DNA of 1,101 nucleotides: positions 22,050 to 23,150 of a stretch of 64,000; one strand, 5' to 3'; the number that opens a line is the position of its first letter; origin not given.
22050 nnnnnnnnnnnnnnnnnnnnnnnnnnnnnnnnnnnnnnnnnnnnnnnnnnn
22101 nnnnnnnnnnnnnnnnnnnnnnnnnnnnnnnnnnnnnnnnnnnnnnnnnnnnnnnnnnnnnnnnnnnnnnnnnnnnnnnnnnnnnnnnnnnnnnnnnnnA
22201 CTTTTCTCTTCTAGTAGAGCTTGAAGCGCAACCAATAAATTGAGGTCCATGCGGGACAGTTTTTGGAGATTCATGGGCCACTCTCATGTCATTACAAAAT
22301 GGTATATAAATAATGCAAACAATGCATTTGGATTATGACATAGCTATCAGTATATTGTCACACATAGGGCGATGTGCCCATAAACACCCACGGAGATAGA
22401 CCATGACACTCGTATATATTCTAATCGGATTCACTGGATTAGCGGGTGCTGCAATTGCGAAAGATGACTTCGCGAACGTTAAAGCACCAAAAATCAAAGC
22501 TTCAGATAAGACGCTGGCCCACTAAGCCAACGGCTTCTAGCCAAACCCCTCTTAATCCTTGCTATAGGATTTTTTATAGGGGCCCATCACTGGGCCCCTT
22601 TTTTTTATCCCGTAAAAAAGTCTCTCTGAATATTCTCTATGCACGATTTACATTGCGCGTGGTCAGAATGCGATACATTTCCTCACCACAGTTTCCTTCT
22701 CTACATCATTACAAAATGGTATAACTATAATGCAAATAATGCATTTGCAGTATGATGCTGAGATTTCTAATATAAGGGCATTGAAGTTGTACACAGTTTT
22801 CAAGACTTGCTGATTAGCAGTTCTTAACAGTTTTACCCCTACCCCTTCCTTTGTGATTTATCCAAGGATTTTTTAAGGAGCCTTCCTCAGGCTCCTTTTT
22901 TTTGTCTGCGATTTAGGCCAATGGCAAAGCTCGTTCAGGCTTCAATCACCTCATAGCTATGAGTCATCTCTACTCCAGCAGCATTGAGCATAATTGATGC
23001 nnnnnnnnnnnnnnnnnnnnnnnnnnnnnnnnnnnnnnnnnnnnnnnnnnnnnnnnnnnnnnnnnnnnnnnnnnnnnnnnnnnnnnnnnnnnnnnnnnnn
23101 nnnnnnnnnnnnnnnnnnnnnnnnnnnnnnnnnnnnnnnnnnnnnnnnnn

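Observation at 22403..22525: Hidden 40-aa membrane-anchored or secreted peptide, possibly on a dual-function RNA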

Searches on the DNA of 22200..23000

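Call 4: search_rna_families(source=window, start=22200, end=23000, threshold=evalue, max_evalue=10, show_alignments=3)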
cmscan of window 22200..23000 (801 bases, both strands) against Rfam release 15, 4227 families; matches with E-value up to 10: 12.
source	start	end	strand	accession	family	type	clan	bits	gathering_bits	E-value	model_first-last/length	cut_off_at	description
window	22502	22613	+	RF00558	L20_leader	Cis-reg; leader;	-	23.4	58.7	0.04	1-127/127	no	Ribosomal protein L20 leader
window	22549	22613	+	RF00519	suhB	Gene; sRNA;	CL00108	22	41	0.047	1-77/77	no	Makes More Granules Regulator RNA (mmgR)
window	22794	22907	-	RF00516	ylbH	Cis-reg; leader;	-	20.3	50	0.069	1-122/122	no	ylbH leader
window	22539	22575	+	RF02438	SpF51_sRNA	Gene; sRNA;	-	19.4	50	0.82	1-45/45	no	Streptococcus sRNA SpF51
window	22554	22604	-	RF01726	SAM-II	Cis-reg; riboswitch;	-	19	44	0.73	1-60/60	no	SAM-II riboswitch aptamer (SAM-II long loop)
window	22872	22904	+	RF04343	Plastid-psbA-2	Cis-reg;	CL00153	18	55.8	1.8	1-60/60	no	Plastid-psbA-2 3UTR RNA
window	22873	22910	+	RF00519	suhB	Gene; sRNA;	CL00108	17.3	41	0.75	1-77/77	no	Makes More Granules Regulator RNA (mmgR)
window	22780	22851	+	RF00811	mir-84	Gene; miRNA;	-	15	60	2.2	1-75/75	no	mir-84 microRNA precursor family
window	22564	22607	+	RF02353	BjrC68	Gene; sRNA;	-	14.3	39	0.82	1-82/82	no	Bradyrhizobiaceae sRNA BjrC68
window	22715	22758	-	RF02575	DM_SisR1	Gene;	-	13.4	62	2.3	291-334/389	no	Drosophila melanogaster stable intronic sequence RNA 1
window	22794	22913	-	RF00423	SCARNA4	Gene; snRNA; snoRNA; scaRNA;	CL00019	13.4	60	9.9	1-129/129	no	Small Cajal body specific RNA 4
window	22552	22643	-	RF01478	rli47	Gene; sRNA;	-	9.8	200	4.4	1-508/508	no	Listeria sRNA rli47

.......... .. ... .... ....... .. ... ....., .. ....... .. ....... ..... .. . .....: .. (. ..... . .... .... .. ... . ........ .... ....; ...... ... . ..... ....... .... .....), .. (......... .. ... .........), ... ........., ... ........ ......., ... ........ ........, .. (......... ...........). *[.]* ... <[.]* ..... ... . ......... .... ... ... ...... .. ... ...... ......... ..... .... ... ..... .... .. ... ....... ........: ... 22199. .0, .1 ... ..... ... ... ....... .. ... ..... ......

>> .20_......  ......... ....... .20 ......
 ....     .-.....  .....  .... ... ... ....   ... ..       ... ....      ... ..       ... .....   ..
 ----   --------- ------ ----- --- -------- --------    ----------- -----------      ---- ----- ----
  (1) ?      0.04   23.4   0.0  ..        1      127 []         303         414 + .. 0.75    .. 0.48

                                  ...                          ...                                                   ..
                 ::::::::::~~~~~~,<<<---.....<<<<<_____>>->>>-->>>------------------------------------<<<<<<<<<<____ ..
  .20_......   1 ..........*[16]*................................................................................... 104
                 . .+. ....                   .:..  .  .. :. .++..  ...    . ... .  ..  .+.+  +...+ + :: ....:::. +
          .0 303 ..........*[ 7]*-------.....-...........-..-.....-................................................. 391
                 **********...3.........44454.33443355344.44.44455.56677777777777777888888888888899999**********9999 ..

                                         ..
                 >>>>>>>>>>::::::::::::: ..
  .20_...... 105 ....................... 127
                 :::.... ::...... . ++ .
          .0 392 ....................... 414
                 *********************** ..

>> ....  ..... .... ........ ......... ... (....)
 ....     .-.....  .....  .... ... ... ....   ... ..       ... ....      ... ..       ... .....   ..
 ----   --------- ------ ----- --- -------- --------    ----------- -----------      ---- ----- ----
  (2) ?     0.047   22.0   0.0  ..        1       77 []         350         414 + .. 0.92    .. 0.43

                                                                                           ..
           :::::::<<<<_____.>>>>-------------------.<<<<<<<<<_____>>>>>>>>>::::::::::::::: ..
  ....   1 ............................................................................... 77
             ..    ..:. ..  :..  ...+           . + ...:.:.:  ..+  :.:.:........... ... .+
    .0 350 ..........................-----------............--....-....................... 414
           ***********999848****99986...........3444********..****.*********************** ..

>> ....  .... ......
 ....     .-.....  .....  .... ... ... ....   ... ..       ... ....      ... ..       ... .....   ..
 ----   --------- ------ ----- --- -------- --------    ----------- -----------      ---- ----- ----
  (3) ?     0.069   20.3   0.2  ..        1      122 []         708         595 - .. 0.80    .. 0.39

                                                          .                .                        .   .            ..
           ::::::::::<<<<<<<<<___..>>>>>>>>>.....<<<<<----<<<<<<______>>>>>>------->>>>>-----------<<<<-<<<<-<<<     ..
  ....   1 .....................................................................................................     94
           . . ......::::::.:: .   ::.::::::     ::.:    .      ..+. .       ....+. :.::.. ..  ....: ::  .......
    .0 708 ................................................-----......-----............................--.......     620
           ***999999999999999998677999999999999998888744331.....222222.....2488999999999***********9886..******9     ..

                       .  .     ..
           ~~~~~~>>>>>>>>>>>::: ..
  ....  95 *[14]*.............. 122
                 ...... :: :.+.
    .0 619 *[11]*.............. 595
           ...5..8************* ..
